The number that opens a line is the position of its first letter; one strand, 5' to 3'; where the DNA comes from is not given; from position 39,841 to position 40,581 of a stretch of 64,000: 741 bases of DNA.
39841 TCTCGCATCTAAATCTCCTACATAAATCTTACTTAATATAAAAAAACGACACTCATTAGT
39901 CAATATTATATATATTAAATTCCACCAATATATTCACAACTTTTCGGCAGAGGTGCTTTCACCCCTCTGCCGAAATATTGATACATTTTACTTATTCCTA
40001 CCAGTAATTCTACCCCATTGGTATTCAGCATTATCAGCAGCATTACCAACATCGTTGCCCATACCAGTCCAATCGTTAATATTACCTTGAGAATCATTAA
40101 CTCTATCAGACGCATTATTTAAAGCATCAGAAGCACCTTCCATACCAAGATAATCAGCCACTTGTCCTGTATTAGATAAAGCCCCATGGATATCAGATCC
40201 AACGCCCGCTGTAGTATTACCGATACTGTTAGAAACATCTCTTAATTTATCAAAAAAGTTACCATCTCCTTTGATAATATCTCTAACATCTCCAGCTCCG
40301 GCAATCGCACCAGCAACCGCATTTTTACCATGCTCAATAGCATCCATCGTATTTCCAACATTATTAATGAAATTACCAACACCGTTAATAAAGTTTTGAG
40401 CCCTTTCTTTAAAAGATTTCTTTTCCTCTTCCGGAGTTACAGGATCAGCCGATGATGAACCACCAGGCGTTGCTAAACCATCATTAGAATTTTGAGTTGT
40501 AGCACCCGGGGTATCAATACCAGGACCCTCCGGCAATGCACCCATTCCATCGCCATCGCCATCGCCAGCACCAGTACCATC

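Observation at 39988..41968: Three VirB2 pilin paralogs, one with a long Gly/Asp-rich extension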

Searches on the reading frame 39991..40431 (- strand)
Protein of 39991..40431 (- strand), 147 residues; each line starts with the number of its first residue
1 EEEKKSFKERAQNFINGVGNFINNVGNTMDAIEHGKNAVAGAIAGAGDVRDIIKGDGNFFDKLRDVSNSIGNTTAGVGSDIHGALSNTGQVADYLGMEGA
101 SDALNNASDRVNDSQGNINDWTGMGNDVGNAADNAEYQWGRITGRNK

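Call 30: search_solved_structures(query=A3, max_evalue=10)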
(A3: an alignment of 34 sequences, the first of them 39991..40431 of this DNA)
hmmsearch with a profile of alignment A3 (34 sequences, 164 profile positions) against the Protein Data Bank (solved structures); distinct sequences matched with E-value up to 10: 63 (the best 60 are shown).
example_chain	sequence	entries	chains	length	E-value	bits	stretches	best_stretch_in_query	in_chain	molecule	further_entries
5zuv_A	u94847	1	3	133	0.00076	22.8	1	14-89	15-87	Spike glycoprotein,Spike glycoprotein,inhibitor EK1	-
8zdo_v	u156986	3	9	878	0.00088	22.6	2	26-97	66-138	Central fiber protein (gp20)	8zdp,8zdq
5yl9_A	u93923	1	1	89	0.0018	21.6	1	14-88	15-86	Spike glycoprotein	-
5zhy_A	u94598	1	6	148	0.0024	21.2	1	15-63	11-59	Spike glycoprotein, Spike glycoprotein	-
1aep_A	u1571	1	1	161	0.0031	20.8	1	54-135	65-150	APOLIPOPHORIN III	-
1ls4_A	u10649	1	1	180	0.0041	20.5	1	54-135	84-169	Apolipophorin-III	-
7zr2_A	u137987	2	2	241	0.018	18.4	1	34-104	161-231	Spike protein S2',Chimeric protein mimic of SARS-CoV-2 Spike HR1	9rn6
2ch7_A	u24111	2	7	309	0.021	18.1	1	35-158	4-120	METHYL-ACCEPTING CHEMOTAXIS PROTEIN | Methyl-accepting chemotaxis protein 2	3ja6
2ch7_B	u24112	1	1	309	0.023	18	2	35-158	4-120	METHYL-ACCEPTING CHEMOTAXIS PROTEIN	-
3ja6_H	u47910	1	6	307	0.026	17.8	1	36-158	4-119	Methyl-accepting chemotaxis protein 2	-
2wpq_A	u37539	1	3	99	0.031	17.6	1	49-133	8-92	TRIMERIC AUTOTRANSPORTER ADHESIN FRAGMENT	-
6u7h_A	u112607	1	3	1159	0.038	17.3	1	15-87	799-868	spike glycoprotein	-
8wde_A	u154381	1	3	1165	0.039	17.3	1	15-87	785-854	Spike glycoprotein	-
9ofo_A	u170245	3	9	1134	0.054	16.8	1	16-87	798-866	Surface glycoprotein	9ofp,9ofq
5jdo_B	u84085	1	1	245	0.065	16.5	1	70-151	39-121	Haptoglobin-haemoglobin receptor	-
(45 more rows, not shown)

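Call 31: search_protein_families(library=pfam, alignment_id=A3, max_evalue=0.1)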
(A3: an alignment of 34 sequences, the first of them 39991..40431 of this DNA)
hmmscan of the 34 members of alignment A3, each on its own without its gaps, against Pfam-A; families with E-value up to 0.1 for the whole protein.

A. member 1, window:39991-40431:- (147 aa): 1 family
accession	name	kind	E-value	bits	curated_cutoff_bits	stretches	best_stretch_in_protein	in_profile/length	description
PF21725.3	T7SS_signal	-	0.021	15.2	27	1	69-119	4-54/241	Putative T7SS secretion signal domain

B. families by the number of members that match (of 34 scanned): 31 families (the first 25 are shown)
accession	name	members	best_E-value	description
PF15984.10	Collagen_mid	3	6.2e-05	Bacterial collagen, middle region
PF23854.1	DUF7217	3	0.02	Domain of unknown function (DUF7217)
PF07464.16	ApoLp-III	2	0.0011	Apolipophorin-III precursor (apoLp-III)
PF00272.24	Cecropin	2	0.0084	Cecropin family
PF12732.12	YtxH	2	0.019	YtxH-like protein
PF11839.13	Alanine_zipper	2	0.027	Alanine-zipper, major outer membrane lipoprotein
PF10824.14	T7SS_ESX_EspC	1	0.0011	Excreted virulence factor EspC, type VII ESX diderm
PF20117.4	DUF6507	1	0.006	Family of unknown function (DUF6507)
PF06013.18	WXG100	1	0.0069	Proteins of 100 residues with WXG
PF00015.26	MCPsignal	1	0.011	Methyl-accepting chemotaxis protein (MCP) signalling domain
PF11098.13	Chlorosome_CsmC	1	0.013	Chlorosome envelope protein C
PF18433.6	DUF5610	1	0.016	Domain of unknown function (DUF5610)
PF07921.17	Fibritin_C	1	0.016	Fibritin C-terminal region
PF21896.2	Talin_IBS2B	1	0.02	Talin IBS2B domain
PF21725.3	T7SS_signal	1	0.021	Putative T7SS secretion signal domain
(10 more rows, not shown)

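Call 34: search_protein_representatives(alignment_id=A3)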
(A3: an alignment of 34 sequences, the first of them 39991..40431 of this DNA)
Query: 34 sequences, 164 profile positions. Proteins with E-value up to 0.001 (for the whole library): 164; up to 1e-10: 42; up to 1e-30: 16. The best 150 are listed.
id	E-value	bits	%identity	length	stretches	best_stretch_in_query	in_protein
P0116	7.1e-47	175.8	-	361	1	1-163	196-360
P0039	1.5e-43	165.0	-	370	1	1-164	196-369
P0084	3.9e-43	163.6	-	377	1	1-164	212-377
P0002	2.3e-42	161.1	-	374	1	1-161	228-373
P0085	1.9e-41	158.2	-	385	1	1-164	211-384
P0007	5.2e-41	156.7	-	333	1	2-160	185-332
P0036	4.1e-40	153.8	-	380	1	1-164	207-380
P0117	1.4e-39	152.0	-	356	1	2-164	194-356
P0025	1.7e-37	145.3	-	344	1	3-162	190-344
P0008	3.2e-37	144.4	-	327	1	2-159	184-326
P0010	3.3e-35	137.9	-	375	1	3-159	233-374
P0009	5.3e-35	137.2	-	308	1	1-160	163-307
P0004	1.4e-34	135.8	-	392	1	2-158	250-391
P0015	5.8e-33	130.6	-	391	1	1-158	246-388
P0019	2.3e-31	125.3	-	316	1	4-160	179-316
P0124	4.2e-18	82.2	-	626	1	1-160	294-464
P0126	1.9e-17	80.1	-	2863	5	9-157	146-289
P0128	1.5e-16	77.2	-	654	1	1-153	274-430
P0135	6.7e-13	65.3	-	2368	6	21-148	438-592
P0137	1.2e-12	64.5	-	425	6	13-44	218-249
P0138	5.3e-12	62.4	-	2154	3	20-136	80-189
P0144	1.6e-09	54.3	-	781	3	33-160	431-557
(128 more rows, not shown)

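Call 36: search_protein_families(library=pfam, proteins=[P0126, P0135, P0138, P0137, P0124, P0128, P0144], max_evalue=0.001)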
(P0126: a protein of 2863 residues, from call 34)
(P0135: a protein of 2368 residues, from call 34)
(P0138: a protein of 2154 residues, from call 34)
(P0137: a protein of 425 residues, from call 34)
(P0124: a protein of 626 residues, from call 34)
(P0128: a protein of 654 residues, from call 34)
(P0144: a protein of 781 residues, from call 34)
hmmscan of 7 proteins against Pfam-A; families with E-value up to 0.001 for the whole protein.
P0126 (2863 aa): 30 families (the best 25 are shown)
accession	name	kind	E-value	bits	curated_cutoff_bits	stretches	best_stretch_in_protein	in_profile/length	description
PF04513.17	Baculo_PEP_C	-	3.9e-36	124.6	38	6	282-399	22-139/140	Baculovirus polyhedron envelope protein, PEP, C terminus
PF07464.16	ApoLp-III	-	1.3e-29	103.7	36.3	3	436-557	22-143/146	Apolipophorin-III precursor (apoLp-III)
PF01442.23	Apolipoprotein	-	1.6e-28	100.2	90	3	336-513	9-188/190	Apolipoprotein A1/A4/E domain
PF23854.1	DUF7217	-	4.4e-17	63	29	0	507-588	97-177/238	Domain of unknown function (DUF7217)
PF05478.16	Prominin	-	1e-16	60.7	34.3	1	283-517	179-412/799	Prominin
PF04108.17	ATG17_like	-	6.6e-15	55.9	43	2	139-300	112-274/355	Autophagy protein ATG17-like domain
PF15984.10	Collagen_mid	-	7.8e-15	55.6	31.1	1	409-551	48-190/198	Bacterial collagen, middle region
PF04286.17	DUF445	-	1e-10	42.5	33.8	0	460-577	140-234/368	Protein of unknown function (DUF445)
PF07889.17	DUF1664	-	3.7e-10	40.3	34.6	0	546-627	39-119/124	Protein of unknown function (DUF1664)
PF01544.23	CorA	-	6e-09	36.1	27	0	161-320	82-228/292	CorA-like Mg2+ transporter protein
PF20117.4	DUF6507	-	9.8e-09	36.2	25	0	508-590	9-92/120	Family of unknown function (DUF6507)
PF24564.1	DUF7605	-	2.9e-08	34.3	27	0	233-313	57-136/183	Domain of unknown function (DUF7605)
PF06705.16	SF-assemblin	-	6.5e-08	32.7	30.6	0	375-449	64-239/247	SF-assemblin/beta giardin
PF03081.22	Exo70_C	-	1.6e-07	31.2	24.1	0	169-318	37-176/372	Exo70 exocyst complex subunit C-terminal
PF20649.3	COG5_C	-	7.7e-07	29.7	24.7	0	152-279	4-133/186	Conserved oligomeric Golgi complex subunit 5, C-terminal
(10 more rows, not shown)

P0135 (2368 aa): 32 families (the best 25 are shown)
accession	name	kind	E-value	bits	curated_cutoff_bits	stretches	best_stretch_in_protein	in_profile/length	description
PF04513.17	Baculo_PEP_C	-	6.6e-25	88.2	38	3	380-493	22-138/140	Baculovirus polyhedron envelope protein, PEP, C terminus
PF01442.23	Apolipoprotein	-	5.9e-24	85.3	90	3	149-319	15-182/190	Apolipoprotein A1/A4/E domain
PF07464.16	ApoLp-III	-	5.7e-17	62.6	36.3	1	244-362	22-143/146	Apolipophorin-III precursor (apoLp-III)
PF23854.1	DUF7217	-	4.2e-13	50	29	0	276-434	13-174/238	Domain of unknown function (DUF7217)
PF05478.16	Prominin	-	3.2e-11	42.5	34.3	3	170-406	179-413/799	Prominin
PF20117.4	DUF6507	-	2.1e-10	41.6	25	0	262-347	9-88/120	Family of unknown function (DUF6507)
PF15984.10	Collagen_mid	-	7.7e-10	39.3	31.1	1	149-329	14-189/198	Bacterial collagen, middle region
PF04286.17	DUF445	-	4.3e-09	37.2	33.8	0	15-223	143-318/368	Protein of unknown function (DUF445)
PF04108.17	ATG17_like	-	8.3e-09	35.8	43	1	332-579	53-293/355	Autophagy protein ATG17-like domain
PF03081.22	Exo70_C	-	2.4e-08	33.9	24.1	0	246-364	4-123/372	Exo70 exocyst complex subunit C-terminal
PF09602.15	PhaP_Bmeg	-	4.2e-08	33.8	28.3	0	333-442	32-137/168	Polyhydroxyalkanoic acid inclusion protein (PhaP_Bmeg)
PF06705.16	SF-assemblin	-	8.2e-08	32.3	30.6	0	512-579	44-110/247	SF-assemblin/beta giardin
PF24850.1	CC_BshC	-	1.7e-07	31.7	27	0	448-543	3-96/159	Bacillithiol biosynthesis BshC, C-terminal coiled-coil domain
PF24564.1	DUF7605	-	2.2e-07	31.4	27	0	157-251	50-143/183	Domain of unknown function (DUF7605)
PF01544.23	CorA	-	2.5e-07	30.7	27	0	371-496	103-225/292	CorA-like Mg2+ transporter protein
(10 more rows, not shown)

P0138 (2154 aa): 24 families
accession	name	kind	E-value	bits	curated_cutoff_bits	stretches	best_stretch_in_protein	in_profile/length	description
PF04513.17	Baculo_PEP_C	-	1.3e-25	90.5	38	2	241-341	18-121/140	Baculovirus polyhedron envelope protein, PEP, C terminus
PF07464.16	ApoLp-III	-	5.6e-20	72.4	36.3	2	232-350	22-140/146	Apolipophorin-III precursor (apoLp-III)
PF05478.16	Prominin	-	6.9e-18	64.6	34.3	1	448-677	170-403/799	Prominin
PF23854.1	DUF7217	-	7.9e-13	49.1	29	1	281-406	117-235/238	Domain of unknown function (DUF7217)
PF06103.16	DUF948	-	1.8e-08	34.8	37.2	0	562-623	23-82/89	Bacterial protein of unknown function (DUF948)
PF04108.17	ATG17_like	-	8e-08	32.6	43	1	210-367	112-277/355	Autophagy protein ATG17-like domain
PF01594.21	AI-2E_transport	-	1.5e-07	31.3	34.3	1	268-396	70-196/327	AI-2E family transporter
PF07889.17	DUF1664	-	7.3e-07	29.7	34.6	0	265-327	38-99/124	Protein of unknown function (DUF1664)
PF09718.15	Tape_meas_lam_C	-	8.4e-07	29.4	23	0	206-254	16-64/76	Lambda phage tail tape-measure protein (Tape_meas_lam_C)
PF21672.2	COMM_HN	-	1.6e-06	29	23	0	1549-1584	68-103/103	COMMD2-7/10, HN domain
PF22746.1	SHOCT-like_DUF2089-C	-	2.4e-06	27.4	27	0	1696-1718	5-27/32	SHOCT-like domain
PF20117.4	DUF6507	-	3.4e-06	28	25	0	182-287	10-105/120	Family of unknown function (DUF6507)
PF24564.1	DUF7605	-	3.7e-06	27.4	27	0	266-349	51-133/183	Domain of unknown function (DUF7605)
PF18495.6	VbhA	-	2.4e-05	24.7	25.9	0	1644-1665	24-45/47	Antitoxin VbhA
PF20572.3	DUF6781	-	5.9e-05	23.4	27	0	183-315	48-183/213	Family of unknown function (DUF6781)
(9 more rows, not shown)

P0137 (425 aa): 2 families
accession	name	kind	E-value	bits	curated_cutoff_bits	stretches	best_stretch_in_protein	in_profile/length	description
PF19661.4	DUF6164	-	6e-06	26.7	27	0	374-411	32-69/116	Family of unknown function (DUF6164)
PF21506.2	Knl-2-like_dom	-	8.5e-06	26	27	0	311-328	29-46/54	Kinetochore null protein 2-like domain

P0124 (626 aa): 0 families

P0128 (654 aa): 0 families

P0144 (781 aa): 28 families (the best 25 are shown)
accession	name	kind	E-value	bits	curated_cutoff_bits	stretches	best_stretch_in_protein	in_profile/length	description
PF01442.23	Apolipoprotein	-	2.4e-23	83.3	90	2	350-521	10-185/190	Apolipoprotein A1/A4/E domain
PF12732.12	YtxH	-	5.8e-17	62.3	37.5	0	462-499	26-63/71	YtxH-like protein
PF04740.18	LXG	-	8.7e-12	45.8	26.5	0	504-575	98-164/202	LXG domain of WXG superfamily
PF04108.17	ATG17_like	-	1.5e-11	44.8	43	1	380-610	112-334/355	Autophagy protein ATG17-like domain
PF04513.17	Baculo_PEP_C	-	1.9e-11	44.6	38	0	537-649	24-132/140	Baculovirus polyhedron envelope protein, PEP, C terminus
PF02520.22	ANIS5_cation-bd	-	1.5e-08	35.1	29.3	0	411-454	33-76/109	SXP/RAL-2 family protein Ani s 5-like, metal-binding domain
PF07464.16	ApoLp-III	-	2.4e-07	31.4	36.3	0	3-82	62-139/146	Apolipophorin-III precursor (apoLp-III)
PF05597.16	Phasin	-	3.7e-07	30.7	28.8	0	22-83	57-118/126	Poly(hydroxyalcanoate) granule associated protein (phasin)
PF05957.18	DUF883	-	3.9e-07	30.3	25.4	0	371-390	29-48/53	DUF883 N-terminal domain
PF05478.16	Prominin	-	1.5e-06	27.1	34.3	1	367-604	157-397/799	Prominin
PF14013.11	MT0933_antitox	-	5.3e-06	27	27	0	376-399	2-25/49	MT0933-like antitoxin protein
PF18052.6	Rx_N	-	7.6e-06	26.4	27.7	0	511-543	44-76/93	Rx N-terminal domain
PF07730.19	HisKA_3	-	1.6e-05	25.7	24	0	539-580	22-64/68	Histidine kinase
PF08376.15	NIT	-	2.2e-05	25.4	24.9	0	377-453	24-99/239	Nitrate and nitrite sensing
PF06825.17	HSBP1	-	2.5e-05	24.5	28.6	0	497-521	12-36/51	Heat shock factor binding protein 1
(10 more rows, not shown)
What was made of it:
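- Tried and rejected: The multi-stretch hits in giant proteins are to promiscuous apolipophorin- or apolipoprotein-like amphipathic repeats, so I rejected them as specific homologues (calls 34, 36).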

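Call 72: predict_structure(alignment_id=A7)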
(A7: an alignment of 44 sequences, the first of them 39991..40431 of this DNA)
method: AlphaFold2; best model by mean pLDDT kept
length: 147 residues; sequences in the alignment: 44
mean_pLDDT: 53.1   pTM: 0.36
mean pLDDT of the five models: 53.1, 47.5, 43.3, 43.0, 38.2
residues with pLDDT >= 90: 0; 70-90: 8; 50-70: 81; < 50: 58
segments of 3 or more residues with pLDDT < 50: 24-40, 75-78, 114-140
pLDDT, mean of each block of 10 residues (from residue 1): 62 62 47 44 61 70 65 51 52 51 56 44 36 45 50
secondary structure, 60 per line:
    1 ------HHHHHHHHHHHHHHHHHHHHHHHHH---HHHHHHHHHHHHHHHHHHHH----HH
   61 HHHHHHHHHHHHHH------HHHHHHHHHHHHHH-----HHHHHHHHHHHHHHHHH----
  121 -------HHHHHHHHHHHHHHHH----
elements in order: H7-31 H35-54 H59-74 H81-94 H100-116 H128-143
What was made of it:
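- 39991..40431 (-): C-terminal domain (residues 232-378): acidic, rich in G/N/A/D, predicted all-alpha with amphipathic helices. AF2 gives six helices at pLDDT 53 (call 72).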

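Call 74: fold_search(model_id=the predicted structure, library=pdb)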
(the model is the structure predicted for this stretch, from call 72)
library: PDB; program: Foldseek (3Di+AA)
matches with E <= 10: 45; with E <= 0.001: 0
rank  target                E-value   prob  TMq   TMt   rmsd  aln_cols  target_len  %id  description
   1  2rld_E                3.1e-01  0.41  0.26  0.31  11.9       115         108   13  CRYSTAL STRUCTURE OF A PROTEIN WITH UNKNOWN FUNCTION FROM S23 RIBOSOMAL PROTEIN FAMILY (BT_0352) FROM BACTEROIDES THET (released 2007-10-30)
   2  2rld_B                6.2e-01  0.25  0.25  0.29  10.6       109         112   13  CRYSTAL STRUCTURE OF A PROTEIN WITH UNKNOWN FUNCTION FROM S23 RIBOSOMAL PROTEIN FAMILY (BT_0352) FROM BACTEROIDES THET (released 2007-10-30)
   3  2rld_D                8.1e-01  0.35  0.29  0.36  12.0       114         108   11  CRYSTAL STRUCTURE OF A PROTEIN WITH UNKNOWN FUNCTION FROM S23 RIBOSOMAL PROTEIN FAMILY (BT_0352) FROM BACTEROIDES THET (released 2007-10-30)
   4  2rld_C                8.1e-01  0.21  0.25  0.29  10.6       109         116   13  CRYSTAL STRUCTURE OF A PROTEIN WITH UNKNOWN FUNCTION FROM S23 RIBOSOMAL PROTEIN FAMILY (BT_0352) FROM BACTEROIDES THET (released 2007-10-30)
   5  8vlw_B                2.0e+00  0.15  0.26  0.19  15.7       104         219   16  TolQ-TolR inner membrane protein complex from Acinetobacter baumannii (released 2025-01-15)
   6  7pua_Fh               2.2e+00  0.23  0.37  0.24  20.7       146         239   10  Middle assembly intermediate of the Trypanosoma brucei mitoribosomal small subunit (released 2022-03-02)
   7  2rld_A                2.3e+00  0.16  0.28  0.33  10.1       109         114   14  CRYSTAL STRUCTURE OF A PROTEIN WITH UNKNOWN FUNCTION FROM S23 RIBOSOMAL PROTEIN FAMILY (BT_0352) FROM BACTEROIDES THET (released 2007-10-30)
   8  8oyy_A                2.7e+00  0.14  0.30  0.21  13.9       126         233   10  De novo designed soluble GPCR-like fold GLF_32 (released 2023-10-18)
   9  8oyy_B                3.5e+00  0.12  0.30  0.21  13.9       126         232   10  De novo designed soluble GPCR-like fold GLF_32 (released 2023-10-18)
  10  7n6g_3H               3.7e+00  0.06  0.23  0.13  26.4       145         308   14  C1 of central pair (released 2022-05-18)
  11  3a7k_A                3.9e+00  0.15  0.25  0.15  11.6        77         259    9  Crystal structure of halorhodopsin from Natronomonas pharaonis (released 2009-12-15)
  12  4brb_A                4.4e+00  0.12  0.27  0.33  11.0       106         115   13  Crystal structure of the integral membrane enzyme DgkA-ref, delta 7 (released 2014-06-18)
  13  2wb7_A                4.6e+00  0.10  0.30  0.11  12.0       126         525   15  pT26-6p (released 2009-03-03)
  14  4uxw_C                4.9e+00  0.13  0.26  0.35  11.7        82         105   15  Structure of delta4-DgkA-apo in 9.9 MAG (released 2015-09-30)
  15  9k7t_B                4.9e+00  0.08  0.20  0.30  12.2       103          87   11  Crystal structure of designed zinc-induced homotetramer C4-Zn1-HEHE-1 (released 2025-10-29)
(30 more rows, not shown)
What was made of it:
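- Tried and rejected: Foldseek against the PDB gave nothing below E 0.3 (call 74).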
